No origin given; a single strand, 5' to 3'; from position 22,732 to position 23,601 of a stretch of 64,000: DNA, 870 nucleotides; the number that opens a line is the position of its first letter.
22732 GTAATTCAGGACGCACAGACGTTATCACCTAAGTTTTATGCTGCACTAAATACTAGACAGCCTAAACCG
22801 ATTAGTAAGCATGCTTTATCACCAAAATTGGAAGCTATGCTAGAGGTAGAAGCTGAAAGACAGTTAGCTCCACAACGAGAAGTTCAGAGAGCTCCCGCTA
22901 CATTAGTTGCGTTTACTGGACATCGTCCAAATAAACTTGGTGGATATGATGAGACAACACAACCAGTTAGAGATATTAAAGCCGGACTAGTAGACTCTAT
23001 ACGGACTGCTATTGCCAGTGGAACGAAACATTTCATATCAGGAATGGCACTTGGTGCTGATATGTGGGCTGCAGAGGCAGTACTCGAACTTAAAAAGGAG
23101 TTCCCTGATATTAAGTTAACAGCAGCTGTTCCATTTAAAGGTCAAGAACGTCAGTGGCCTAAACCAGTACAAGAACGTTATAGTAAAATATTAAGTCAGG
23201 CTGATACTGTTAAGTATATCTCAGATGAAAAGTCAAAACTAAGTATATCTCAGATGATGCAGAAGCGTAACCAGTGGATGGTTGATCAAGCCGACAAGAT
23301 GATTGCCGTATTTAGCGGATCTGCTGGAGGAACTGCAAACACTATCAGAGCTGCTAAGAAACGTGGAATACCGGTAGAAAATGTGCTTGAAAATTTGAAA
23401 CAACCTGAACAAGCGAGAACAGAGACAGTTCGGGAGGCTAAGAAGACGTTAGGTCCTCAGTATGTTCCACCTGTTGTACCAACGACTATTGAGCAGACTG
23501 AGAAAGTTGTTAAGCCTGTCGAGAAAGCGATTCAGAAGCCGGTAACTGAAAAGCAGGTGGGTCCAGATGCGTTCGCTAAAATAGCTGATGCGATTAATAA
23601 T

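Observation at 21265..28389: Tape measure protein carrying an embedded YpsA-like SLOG domain and an NT5C-like HAD 5'-nucleotidase domain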

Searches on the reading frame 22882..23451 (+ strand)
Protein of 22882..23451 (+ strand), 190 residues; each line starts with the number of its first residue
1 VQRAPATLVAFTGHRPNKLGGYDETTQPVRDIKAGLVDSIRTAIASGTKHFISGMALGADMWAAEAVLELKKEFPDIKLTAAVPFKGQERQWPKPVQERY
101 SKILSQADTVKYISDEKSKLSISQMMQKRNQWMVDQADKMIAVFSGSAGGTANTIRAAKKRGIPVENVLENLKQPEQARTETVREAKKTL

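Call 37: find_related_loci(query=window:22882-23451:+, collection=viral_contigs, flank=10000)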
Query window:22882-23451:+ (190 aa) in viral_contigs; peptide patterns used: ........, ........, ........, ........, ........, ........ (x = any residue, [..] = any of these).
22 stretches matched a pattern; 4 encode a relative of the query (tblastn E <= 1e-3); 4 distinct loci.
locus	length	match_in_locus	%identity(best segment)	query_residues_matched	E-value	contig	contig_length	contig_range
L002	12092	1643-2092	49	9-160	2e-42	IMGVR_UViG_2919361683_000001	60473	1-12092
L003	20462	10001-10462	38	9-161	5e-28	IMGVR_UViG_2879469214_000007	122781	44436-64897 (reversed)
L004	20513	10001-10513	29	9-183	4e-12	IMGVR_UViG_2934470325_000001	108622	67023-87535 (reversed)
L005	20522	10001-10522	27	9-183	8e-11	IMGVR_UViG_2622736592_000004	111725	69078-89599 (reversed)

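Call 51: find_homologous_proteins(query=window:22897-23439:+, max_evalue=1e-10)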
Query window:22897-23439:+ (181 aa): 1837 proteins with E <= 1e-10 among 2060 candidates; the best 120 are listed.
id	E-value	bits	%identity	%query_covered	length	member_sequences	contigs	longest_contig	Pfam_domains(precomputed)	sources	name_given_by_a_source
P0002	7.0e-42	161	53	85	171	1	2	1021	PF06908.17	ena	-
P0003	1.4e-41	160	49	88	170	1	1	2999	PF06908.17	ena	-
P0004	8.8e-41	157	49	85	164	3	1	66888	PF06908.17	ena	-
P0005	1.9e-40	156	53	83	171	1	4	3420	PF02481.22,PF06908.17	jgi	jgi:uncharacterized phage-like protein YoqJ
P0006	3.0e-40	156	53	83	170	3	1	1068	PF02481.22,PF06908.17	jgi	jgi:uncharacterized phage-like protein YoqJ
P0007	9.7e-40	154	53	84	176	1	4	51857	PF06908.17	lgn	-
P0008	1.8e-39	153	53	83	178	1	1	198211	PF02481.22,PF06908.17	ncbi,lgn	ncbi:MAG: SLOG family protein [Tepidibacillus sp.]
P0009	2.9e-39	152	49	86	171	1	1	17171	PF06908.17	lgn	-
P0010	3.8e-39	152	51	83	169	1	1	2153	PF02481.22,PF06908.17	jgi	jgi:uncharacterized phage-like protein YoqJ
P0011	5.8e-39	152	51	84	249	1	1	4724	PF06908.17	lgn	-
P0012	6.2e-39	151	49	87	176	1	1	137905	PF02481.22,PF06908.17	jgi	jgi:uncharacterized phage-like protein YoqJ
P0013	7.0e-39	151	50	85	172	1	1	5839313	PF02481.22,PF06908.17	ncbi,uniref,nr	ncbi:SLOG family protein [Neobacillus mesonae]|uniref:DUF1273 domain-containing protein n=1 Tax=Neob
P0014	1.1e-38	151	50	83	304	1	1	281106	PF14216.13,PF06908.17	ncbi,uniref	ncbi:SLOG family protein [Cytobacillus sp. FJAT-54145]|uniref:SLOG family protein n=1 Tax=Cytobacill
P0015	1.8e-38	150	50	83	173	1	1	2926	PF02481.22,PF06908.17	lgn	-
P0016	3.8e-38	149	51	84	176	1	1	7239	PF02481.22,PF06908.17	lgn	-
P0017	1.1e-37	147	53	83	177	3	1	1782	PF02481.22,PF06908.17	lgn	-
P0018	1.4e-37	147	51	90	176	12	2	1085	PF02481.22,PF06908.17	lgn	-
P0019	2.3e-37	146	51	85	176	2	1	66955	PF02481.22,PF06908.17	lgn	-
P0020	6.8e-37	145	49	84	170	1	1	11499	PF02481.22,PF06908.17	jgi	jgi:uncharacterized phage-like protein YoqJ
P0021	9.6e-37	144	48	90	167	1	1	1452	PF06908.17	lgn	-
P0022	1.8e-36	143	50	83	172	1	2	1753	PF02481.22,PF06908.17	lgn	-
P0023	2.2e-36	143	50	85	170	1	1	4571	PF06908.17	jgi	jgi:uncharacterized phage-like protein YoqJ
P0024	2.2e-36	143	44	87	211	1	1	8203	PF02481.22,PF06908.17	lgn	-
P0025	4.1e-36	142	47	85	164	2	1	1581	PF02481.22,PF06908.17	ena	-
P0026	6.3e-36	142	50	91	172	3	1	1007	PF02481.22,PF06908.17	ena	-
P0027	8.4e-36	141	45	85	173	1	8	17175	PF02481.22,PF06908.17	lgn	-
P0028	3.1e-35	139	44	96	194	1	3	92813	PF02481.22,PF06908.17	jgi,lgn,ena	-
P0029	3.4e-35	139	49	90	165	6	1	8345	PF02481.22,PF06908.17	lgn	-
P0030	4.1e-35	139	49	88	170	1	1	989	PF02481.22,PF06908.17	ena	-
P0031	6.2e-35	138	49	83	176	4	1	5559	PF02481.22,PF06908.17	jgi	jgi:uncharacterized phage-like protein YoqJ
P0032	6.6e-35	138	45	85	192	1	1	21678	PF06908.17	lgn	-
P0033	7.3e-35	138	49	86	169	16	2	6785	PF02481.22,PF06908.17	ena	-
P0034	8.9e-35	138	48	90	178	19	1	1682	PF02481.22,PF06908.17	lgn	-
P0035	9.1e-35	138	49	84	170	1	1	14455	PF02481.22,PF06908.17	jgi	jgi:uncharacterized phage-like protein YoqJ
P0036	1.1e-34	138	51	83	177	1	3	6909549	PF06908.17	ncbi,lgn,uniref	ncbi:SLOG family protein [Paenibacillus sp. FSL W8-0426]|uniref:SLOG family protein n=1 Tax=Paenibac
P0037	1.3e-34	137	49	87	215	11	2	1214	PF06908.17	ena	-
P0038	1.4e-34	137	43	89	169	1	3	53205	PF02481.22,PF06908.17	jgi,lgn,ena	-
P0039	1.5e-34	137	47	84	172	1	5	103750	PF02481.22,PF06908.17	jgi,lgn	jgi:uncharacterized phage-like protein YoqJ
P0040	1.5e-34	137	49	84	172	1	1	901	PF02481.22,PF06908.17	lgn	-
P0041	1.6e-34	137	48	87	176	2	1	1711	PF06908.17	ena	-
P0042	1.8e-34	137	49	90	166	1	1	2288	PF02481.22,PF06908.17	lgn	-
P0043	3.1e-34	136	49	83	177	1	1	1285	PF06908.17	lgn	-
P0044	3.8e-34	136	48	91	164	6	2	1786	PF02481.22,PF06908.17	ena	-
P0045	3.9e-34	136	49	90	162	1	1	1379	PF02481.22,PF06908.17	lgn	-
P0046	4.5e-34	136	48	87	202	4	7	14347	PF06908.17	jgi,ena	-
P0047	4.5e-34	136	40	99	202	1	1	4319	PF06908.17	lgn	-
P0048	4.8e-34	136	46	84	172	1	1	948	PF06908.17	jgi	jgi:uncharacterized phage-like protein YoqJ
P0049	6.0e-34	135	49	84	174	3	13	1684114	PF06908.17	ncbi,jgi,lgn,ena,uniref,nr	ncbi:putative phage-like protein YoqJ [Paenibacillus jamilae]|jgi:uncharacterized phage-like protein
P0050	6.8e-34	135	49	90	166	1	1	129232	PF02481.22,PF06908.17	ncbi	-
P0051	7.4e-34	135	47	87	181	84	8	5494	PF02481.22,PF06908.17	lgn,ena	-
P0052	1.0e-33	134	46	86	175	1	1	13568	PF06908.17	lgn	-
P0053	1.1e-33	134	46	86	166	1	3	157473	PF02481.22,PF06908.17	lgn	-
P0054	1.4e-33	134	47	86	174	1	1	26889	PF06908.17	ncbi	-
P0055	1.5e-33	134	47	86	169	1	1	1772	PF06908.17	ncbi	-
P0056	1.7e-33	134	43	87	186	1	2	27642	PF02481.22,PF06908.17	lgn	-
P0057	1.8e-33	134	49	87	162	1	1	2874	PF02481.22,PF06908.17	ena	-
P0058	1.8e-33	134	45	90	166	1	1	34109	PF06908.17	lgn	-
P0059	1.9e-33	134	47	83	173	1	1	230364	PF02481.22,PF06908.17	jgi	jgi:uncharacterized phage-like protein YoqJ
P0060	2.0e-33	134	48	87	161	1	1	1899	PF02481.22,PF06908.17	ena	-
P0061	2.2e-33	133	46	90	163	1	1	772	PF02481.22,PF06908.17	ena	-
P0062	2.2e-33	133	43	85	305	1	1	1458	PF02481.22,PF22751.2,PF06908.17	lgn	-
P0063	2.7e-33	133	46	90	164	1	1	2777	PF02481.22,PF06908.17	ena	-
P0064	2.7e-33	133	44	90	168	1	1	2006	PF02481.22,PF06908.17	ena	-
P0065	2.9e-33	133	45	87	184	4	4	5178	PF02481.22,PF06908.17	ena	-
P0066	3.1e-33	133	45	83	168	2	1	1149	PF06908.17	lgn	-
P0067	3.5e-33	133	49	90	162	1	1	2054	PF02481.22,PF06908.17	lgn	-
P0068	3.7e-33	133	47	91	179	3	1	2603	PF02481.22,PF06908.17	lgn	-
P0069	3.9e-33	133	45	89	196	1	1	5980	PF02481.22,PF06908.17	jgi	jgi:uncharacterized phage-like protein YoqJ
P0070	4.1e-33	133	48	87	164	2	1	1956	PF06908.17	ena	-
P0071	4.5e-33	132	46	87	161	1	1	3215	PF02481.22,PF06908.17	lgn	-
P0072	4.7e-33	132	48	87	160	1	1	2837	PF02481.22,PF06908.17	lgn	-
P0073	4.8e-33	132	48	87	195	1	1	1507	PF06908.17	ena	-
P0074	5.0e-33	132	48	91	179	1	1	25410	PF02481.22,PF06908.17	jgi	-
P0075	5.2e-33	132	46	89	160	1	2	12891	PF02481.22,PF06908.17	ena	-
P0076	5.3e-33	132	47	87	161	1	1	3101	PF02481.22,PF06908.17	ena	-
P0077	5.9e-33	132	46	88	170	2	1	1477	PF02481.22,PF06908.17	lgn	-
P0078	7.0e-33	132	47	85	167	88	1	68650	PF02481.22,PF06908.17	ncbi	-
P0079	7.9e-33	132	46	86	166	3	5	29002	PF02481.22,PF06908.17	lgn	-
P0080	8.0e-33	132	46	88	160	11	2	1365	PF02481.22,PF06908.17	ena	-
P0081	8.3e-33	132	50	87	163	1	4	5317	PF02481.22,PF06908.17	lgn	-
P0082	8.7e-33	131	44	90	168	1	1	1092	PF02481.22,PF06908.17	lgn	-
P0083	8.8e-33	131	47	88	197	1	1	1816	PF06908.17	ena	-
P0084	1.0e-32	131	46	87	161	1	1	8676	PF02481.22,PF06908.17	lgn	-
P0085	1.2e-32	131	47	86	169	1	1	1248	PF02481.22,PF06908.17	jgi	-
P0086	1.2e-32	131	48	88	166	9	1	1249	PF02481.22,PF06908.17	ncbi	-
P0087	1.2e-32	131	45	89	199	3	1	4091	PF02481.22,PF06908.17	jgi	-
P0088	1.3e-32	131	47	88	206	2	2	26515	PF06908.17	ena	-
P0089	1.3e-32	131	49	88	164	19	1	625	PF02481.22,PF06908.17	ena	-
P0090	1.4e-32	131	47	87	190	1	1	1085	PF06908.17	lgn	-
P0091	1.6e-32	131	42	87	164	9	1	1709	PF02481.22,PF06908.17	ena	-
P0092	1.6e-32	131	45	87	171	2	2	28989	PF02481.22,PF06908.17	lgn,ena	-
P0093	1.6e-32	131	49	88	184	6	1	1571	PF02481.22,PF06908.17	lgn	-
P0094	1.7e-32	131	47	85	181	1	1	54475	PF02481.22,PF06908.17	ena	-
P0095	1.7e-32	131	46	88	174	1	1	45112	PF02481.22,PF06908.17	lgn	-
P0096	1.7e-32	131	47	85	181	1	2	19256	PF02481.22,PF06908.17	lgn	-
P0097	1.7e-32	131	46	87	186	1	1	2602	PF02481.22,PF06908.17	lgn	-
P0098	1.7e-32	130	45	90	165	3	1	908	PF02481.22,PF06908.17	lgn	-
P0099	1.7e-32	130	48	90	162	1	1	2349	PF02481.22,PF06908.17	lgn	-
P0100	1.8e-32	130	49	88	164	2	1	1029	PF02481.22,PF06908.17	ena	-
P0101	1.8e-32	130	48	89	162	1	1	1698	PF02481.22,PF06908.17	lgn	-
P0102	1.8e-32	130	47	88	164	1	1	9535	PF02481.22,PF06908.17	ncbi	-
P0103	1.9e-32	130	46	87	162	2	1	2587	PF02481.22,PF06908.17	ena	-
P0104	2.1e-32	130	47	87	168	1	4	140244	PF06908.17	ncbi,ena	-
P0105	2.2e-32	130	48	88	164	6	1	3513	PF02481.22,PF06908.17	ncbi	-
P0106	2.5e-32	130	43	87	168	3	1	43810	PF06908.17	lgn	-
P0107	2.7e-32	130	48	89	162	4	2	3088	PF02481.22,PF06908.17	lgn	-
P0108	2.7e-32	130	44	89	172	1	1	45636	PF02481.22,PF06908.17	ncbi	-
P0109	2.8e-32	130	46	88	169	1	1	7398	PF06908.17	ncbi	-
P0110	2.8e-32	130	46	87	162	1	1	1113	PF02481.22,PF06908.17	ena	-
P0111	2.8e-32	130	45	89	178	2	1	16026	PF02481.22,PF06908.17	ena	-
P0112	2.9e-32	130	48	89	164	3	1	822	PF02481.22,PF06908.17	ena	-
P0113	3.0e-32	130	47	89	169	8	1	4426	PF02481.22,PF06908.17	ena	-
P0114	3.1e-32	130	45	87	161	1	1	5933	PF02481.22,PF06908.17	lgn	-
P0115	3.3e-32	130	47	87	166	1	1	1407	PF06908.17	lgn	-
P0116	3.3e-32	130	48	87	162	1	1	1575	PF02481.22,PF06908.17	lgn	-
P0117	3.4e-32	130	48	87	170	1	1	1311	PF02481.22,PF06908.17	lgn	-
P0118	3.5e-32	129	46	90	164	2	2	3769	PF02481.22,PF06908.17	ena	-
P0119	3.6e-32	129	47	89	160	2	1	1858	PF02481.22,PF06908.17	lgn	-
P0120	3.6e-32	129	44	88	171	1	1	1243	PF02481.22,PF06908.17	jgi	-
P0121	3.6e-32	129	46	85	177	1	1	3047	PF02481.22,PF06908.17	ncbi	-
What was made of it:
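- The domain's closest relatives are YoqJ-like proteins, not gpsB-linked YpsA (call 51).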

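Call 92: search_dna_similar(query=window:22897-23439:+, collection=phages, mode=protein, max_rows=60, rows=spread, max_evalue=0.001)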
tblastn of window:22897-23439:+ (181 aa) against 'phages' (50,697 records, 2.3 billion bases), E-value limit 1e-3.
Records with a match: 236; places in all: 236; records where one place covers at least 80% of the query: 226.
Best place of each record, by identity: <60% 236.
By first word of the organism name: Streptomyces 51; Bacillus 48; Erwinia 48; Microbacterium 32; Bacteriophage 10; Dickeya 8; Klebsiella 7; Listeria 5; Serratia 3; Oscillospiraceae 2; and 17 more.
By host as written in the record: Erwinia amylovora 43; Microbacterium foliorum NRRL B-24224 21; Streptomyces griseus ATCC 10137 19; - 18; Streptomyces lividans JI 1326 18; Bacillus anthracis Sterne 10; Bacillus subtilis 7; Microbacterium foliorum NRRL B-24224 SEA 7; and 48 more.
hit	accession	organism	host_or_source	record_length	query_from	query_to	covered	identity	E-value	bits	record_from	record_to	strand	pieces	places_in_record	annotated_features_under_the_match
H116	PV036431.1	Oscillospiraceae phage NatCom_21982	Oscillospiraceae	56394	4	160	87%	47.1%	7e-36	137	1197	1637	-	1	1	hypothetical protein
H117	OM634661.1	Bacillus phage vB_BauM_KLEB27-3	Bacillus australimaris sKR4M-27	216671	6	170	91%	41.8%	2e-35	135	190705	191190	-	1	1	DprA-like DNA processing protein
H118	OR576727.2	Myxococcus phage Mx1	Myxococcus sp.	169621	2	161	88%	41.9%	2e-31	124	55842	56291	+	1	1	DUF4326 and YspA-like SLOG domain protein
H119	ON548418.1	Bacillus phage vB_BanS-Thrax2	Bacillus anthracis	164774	4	156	85%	43.2%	2e-30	121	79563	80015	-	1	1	DUF1273 domain family protein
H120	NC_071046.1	Bacillus phage vB_BanS_Skywalker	Bacillus anthracis Sterne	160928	4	156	85%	42.9%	5e-32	126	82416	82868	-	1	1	GTP-binding domain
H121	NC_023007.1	Bacillus phage vB_BanS-Tsamsa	Bacillus anthracis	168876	4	179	97%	37.1%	2e-28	116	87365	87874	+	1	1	GTP-binding domain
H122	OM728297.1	Bacillus phage vB_BsuM-Goe21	Bacillus subtilis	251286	2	156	86%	41.4%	2e-26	110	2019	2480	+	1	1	hypothetical protein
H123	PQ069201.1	Bacillus phage C30-3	Bacillus sp. C30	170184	4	172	93%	37.4%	1e-29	119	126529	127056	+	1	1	record has no annotation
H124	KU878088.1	Bacillus phage AR9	Bacillus subtilis subsp. subtilis 168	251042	2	156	86%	40.8%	4e-25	106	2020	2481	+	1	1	DNA processing chain A dprA protein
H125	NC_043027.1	Bacillus phage PBS1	Bacillus subtilis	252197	2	156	86%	40.8%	4e-25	106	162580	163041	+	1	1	189: GTP-binding domain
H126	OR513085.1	Chryseobacterium phage MA9V-2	Chryseobacterium indologenes MA9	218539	7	168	90%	38.3%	3e-22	98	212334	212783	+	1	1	SLOG family protein | hypothetical protein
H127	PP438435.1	Dolichospermum phage Dfl-JY45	Dolichospermum flos-aquae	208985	1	163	90%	37.5%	4e-26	109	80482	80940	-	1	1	DUF1273 family protein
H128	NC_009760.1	Bacillus phage 0305phi8-36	Bacillus thuringiensis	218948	3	174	95%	35.3%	3e-24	103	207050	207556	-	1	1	ORF097: GTP-binding domain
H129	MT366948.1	Bacillus phage Hyb3phi3Ts-SPbeta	Bacillus subtilis subsp. subtilis str. ...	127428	4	155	84%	39.5%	2e-22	99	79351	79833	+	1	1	hypothetical protein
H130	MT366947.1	Bacillus phage Hyb2phi3Ts-SPbeta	Bacillus subtilis subsp. subtilis str. ...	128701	4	155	84%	39.5%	2e-22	99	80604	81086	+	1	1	hypothetical protein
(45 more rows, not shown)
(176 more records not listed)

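Call 93: predict_structure(alignment_id=A3)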
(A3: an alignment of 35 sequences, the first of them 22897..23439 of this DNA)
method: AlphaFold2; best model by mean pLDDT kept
length: 181 residues; sequences in the alignment: 35
mean_pLDDT: 94.8   pTM: 0.89
mean pLDDT of the five models: 94.8, 94.2, 94.1, 93.8, 93.7
residues with pLDDT >= 90: 164; 70-90: 7; 50-70: 10; < 50: 0
segments of 3 or more residues with pLDDT < 50: none
pLDDT, mean of each block of 10 residues (from residue 1): 94 96 97 98 98 98 98 98 96 98 98 93 98 98 97 98 93 65 55
secondary structure, 60 per line:
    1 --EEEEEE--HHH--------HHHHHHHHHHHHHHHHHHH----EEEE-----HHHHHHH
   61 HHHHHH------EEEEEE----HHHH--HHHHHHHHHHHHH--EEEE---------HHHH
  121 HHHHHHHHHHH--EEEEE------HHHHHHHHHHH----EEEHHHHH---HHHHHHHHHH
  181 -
elements in order: E3-8 H22-40 E45-48 H54-66 E73-78 H83-86 H89-101 E104-107 H117-131 E134-138 H145-155 E160-162 H163-167 H171-180

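Call 95: fold_search(model_id=the predicted structure, library=pdb)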
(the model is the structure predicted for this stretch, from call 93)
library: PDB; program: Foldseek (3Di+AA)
matches with E <= 10: 1799; with E <= 0.001: 9
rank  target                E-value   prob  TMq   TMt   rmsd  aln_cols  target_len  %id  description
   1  2nx2                  8.8e-15  1.00  0.82  0.83   1.9       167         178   26  Crystal structure of protein ypsA from Bacillus subtilis, Pfam DUF1273 (released 2006-12-19)
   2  8zva                  2.9e-05  1.00  0.61  0.38   3.7       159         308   21  structure of ShosA from E.coli APEC O1 (released 2025-04-09)
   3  4ljk_D                1.0e-04  1.00  0.59  0.51   4.0       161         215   20  Structural insights into the unique single-stranded DNA binding mode of DNA processing protein A from Helicobacter pyl (released 2014-01-01)
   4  4ljk_B                1.2e-04  1.00  0.58  0.49   4.1       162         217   20  Structural insights into the unique single-stranded DNA binding mode of DNA processing protein A from Helicobacter pyl (released 2014-01-01)
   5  5mll_A                1.4e-04  1.00  0.60  0.51   4.5       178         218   18  Structure of HpDprA at 1.9 Angstroms resolution (released 2017-12-20)
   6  4ljk_G                1.6e-04  1.00  0.60  0.52   3.7       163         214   19  Structural insights into the unique single-stranded DNA binding mode of DNA processing protein A from Helicobacter pyl (released 2014-01-01)
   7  4ljk_A                1.8e-04  1.00  0.59  0.51   4.0       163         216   19  Structural insights into the unique single-stranded DNA binding mode of DNA processing protein A from Helicobacter pyl (released 2014-01-01)
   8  4ljk_F                3.0e-04  1.00  0.60  0.50   3.9       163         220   20  Structural insights into the unique single-stranded DNA binding mode of DNA processing protein A from Helicobacter pyl (released 2014-01-01)
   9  3uqz_C                8.1e-04  1.00  0.55  0.37   4.7       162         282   18  X-ray structure of DNA processing protein A (DprA) from Streptococcus pneumoniae (released 2012-08-29)
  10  3uqz_A                1.1e-03  1.00  0.56  0.38   4.4       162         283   20  X-ray structure of DNA processing protein A (DprA) from Streptococcus pneumoniae (released 2012-08-29)
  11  3uqz_B                3.4e-03  1.00  0.56  0.38   4.4       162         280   20  X-ray structure of DNA processing protein A (DprA) from Streptococcus pneumoniae (released 2012-08-29)
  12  1xcf_A                5.7e-03  0.89  0.33  0.27   9.9       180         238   11  Crystal structure of P28L/Y173F tryptophan synthase alpha-subunits from Escherichia coli (released 2004-11-02)
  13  5l3v_A                6.1e-03  0.54  0.27  0.19  10.0       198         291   11  Structure of the crenarchaeal SRP54 GTPase bound to GDP (released 2016-06-08)
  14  9p8y_A                1.1e-02  0.96  0.46  0.11   8.5       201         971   10  Human TRPM8 closed, ligand-free structure resolved in GDN using cryo-EM (released 2026-03-25)
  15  9b6e_A                1.4e-02  0.97  0.49  0.12   5.6       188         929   11  Cryo-EM structure of the mouse TRPM8 channel in complex with the antagonist TC-I 2014 (released 2024-08-21)
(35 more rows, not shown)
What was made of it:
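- On YpsA/DUF1273 SLOG family (Pfam PF06908): Foldseek to 2nx2: TM 0.82, rmsd 1.9 A, E=9e-15 (calls 93, 95).
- Checked: AlphaFold2 on a 35-sequence alignment gives pLDDT 94.8, and the top Foldseek hit is 2nx2 (TM 0.82, E=9e-15) (calls 93, 95).
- pLDDT 94.8 and TM 0.82 to 2nx2 (calls 93, 95). After YpsA, the nearest structural neighbours are ShosA and DprA (call 95). Foldseek neighbours ranked 3-11 are DprA structures, including an ssDNA complex (call 95). The domain is much closer to YpsA (TM 0.82) than to DprA (TM about 0.6) (call 95).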

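Call 100: find_related_loci(query=A3, collection=genome_contigs, flank=8000)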
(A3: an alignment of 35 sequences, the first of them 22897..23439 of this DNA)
Query A3 (181 aa) in genome_contigs; peptide patterns used: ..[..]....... (x = any residue, [..] = any of these).
600 stretches matched a pattern (row limit reached: there are more); 579 encode a relative of the query (tblastn E <= 1e-3); the best 80 are kept; 80 distinct loci.
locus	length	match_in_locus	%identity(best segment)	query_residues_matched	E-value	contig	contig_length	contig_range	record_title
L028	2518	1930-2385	48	4-165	6e-44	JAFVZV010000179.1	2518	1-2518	MAG: Clostridia bacterium isolate RGIG5545 Sheep_Colon.Co__c3264487, whole genome shotgun sequence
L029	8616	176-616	48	4-160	7e-42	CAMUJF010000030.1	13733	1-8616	MAG TPA_asm: uncultured Clostridia bacterium isolate SRR14038243_bin.79_metawrap_v1.3_MAG genome assembly, contig: NODE.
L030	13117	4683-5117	44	6-160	7e-39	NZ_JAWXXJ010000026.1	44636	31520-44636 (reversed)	Acutalibacter caecimuris strain M00118 M00118_ctg026, whole genome shotgun sequence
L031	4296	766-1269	42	4-180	4e-41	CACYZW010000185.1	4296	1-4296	MAG: uncultured Clostridiales bacterium isolate RUG12424 genome assembly, contig: RUG12424_asm_185, whole genome shotgun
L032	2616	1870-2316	45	2-160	1e-40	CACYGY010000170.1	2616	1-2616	MAG: uncultured Clostridiales bacterium isolate RUG11935 genome assembly, contig: RUG11935_asm_170, whole genome shotgun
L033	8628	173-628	44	4-165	1e-40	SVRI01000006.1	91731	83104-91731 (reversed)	MAG: Oscillospiraceae bacterium isolate SIG639 NODE_1164_length_91731_cov_3.813906, whole genome shotgun sequence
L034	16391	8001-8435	46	6-160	4e-40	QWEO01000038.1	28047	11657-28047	Neglectibacter sp. X58 Scaffold34_1, whole genome shotgun sequence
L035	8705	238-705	47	5-161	2e-40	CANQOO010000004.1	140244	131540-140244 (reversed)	MAG: uncultured Clostridia bacterium isolate Lapin-032__bin69 genome assembly, contig: Lapin-032__NODE_169_length_140244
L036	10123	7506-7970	47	4-160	2e-36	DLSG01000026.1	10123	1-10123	MAG TPA_asm: Christensenella sp. UBA7868 UBA7868_contig_3181, whole genome shotgun sequence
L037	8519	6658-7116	47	4-165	9e-40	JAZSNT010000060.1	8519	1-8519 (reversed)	MAG: Acutalibacteraceae bacterium isolate T1900044550_TS20190016.MAGScoT_cleanbin_000024 SGB_215_k141_3424030, whole gen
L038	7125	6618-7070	44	4-164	6e-40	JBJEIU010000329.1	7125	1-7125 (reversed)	MAG: Hominilimicola sp. isolate PUUB57_bin.024 NODE_6563_length_7125_cov_4.071287, whole genome shotgun sequence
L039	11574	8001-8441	46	4-160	5e-40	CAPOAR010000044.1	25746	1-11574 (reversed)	MAG TPA_asm: uncultured Oscillospiraceae bacterium isolate MGBC104409 genome assembly, contig: MGBC104409.44, whole geno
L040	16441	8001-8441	48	4-160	5e-40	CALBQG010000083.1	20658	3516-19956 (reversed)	MAG TPA_asm: uncultured Clostridia bacterium isolate SRR1747061_bin.110_CONCOCT_v1.1_MAG genome assembly, contig: ERZ808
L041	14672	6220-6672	43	4-164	1e-39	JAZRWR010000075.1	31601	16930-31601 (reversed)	MAG: Bianqueaceae bacterium isolate T1900044951_TA20190004.MAGScoT_cleanbin_000086 SGB_3674_k141_357960, whole genome sh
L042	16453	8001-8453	45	4-156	4e-37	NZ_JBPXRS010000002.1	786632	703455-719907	Metabacillus sp. Hm71 Hm71_ctg002, whole genome shotgun sequence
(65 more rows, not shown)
